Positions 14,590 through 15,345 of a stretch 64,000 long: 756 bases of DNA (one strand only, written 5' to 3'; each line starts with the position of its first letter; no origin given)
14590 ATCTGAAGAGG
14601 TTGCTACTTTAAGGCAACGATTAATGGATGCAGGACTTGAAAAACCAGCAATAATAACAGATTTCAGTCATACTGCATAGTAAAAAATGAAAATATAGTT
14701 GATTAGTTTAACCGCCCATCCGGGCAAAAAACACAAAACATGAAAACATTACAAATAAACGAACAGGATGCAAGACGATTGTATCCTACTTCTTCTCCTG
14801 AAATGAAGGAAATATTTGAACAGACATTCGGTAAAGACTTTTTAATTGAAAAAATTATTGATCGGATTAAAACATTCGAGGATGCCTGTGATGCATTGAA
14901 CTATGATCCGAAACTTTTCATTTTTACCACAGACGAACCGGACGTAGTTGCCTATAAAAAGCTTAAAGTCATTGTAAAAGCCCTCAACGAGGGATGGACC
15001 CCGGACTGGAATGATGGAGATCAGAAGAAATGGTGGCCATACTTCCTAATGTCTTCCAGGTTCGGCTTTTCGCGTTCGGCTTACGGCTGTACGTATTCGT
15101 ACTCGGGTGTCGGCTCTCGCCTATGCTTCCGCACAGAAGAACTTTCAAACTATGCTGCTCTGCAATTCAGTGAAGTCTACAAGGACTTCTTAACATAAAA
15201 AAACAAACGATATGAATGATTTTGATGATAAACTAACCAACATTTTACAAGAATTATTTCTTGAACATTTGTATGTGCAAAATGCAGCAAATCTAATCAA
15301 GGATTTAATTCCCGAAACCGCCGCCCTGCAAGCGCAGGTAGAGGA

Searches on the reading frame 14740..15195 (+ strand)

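Call 71: search_protein_families(library=phrogs, proteins=[window:14740-15195:+], max_evalue=0.001)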
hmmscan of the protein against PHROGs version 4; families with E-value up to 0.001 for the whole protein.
window:14740-15195:+ (152 aa): 1 family
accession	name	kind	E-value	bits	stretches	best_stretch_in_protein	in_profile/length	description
phrog_11581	-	unknown function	2.4e-30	107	2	1-104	1-118/200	-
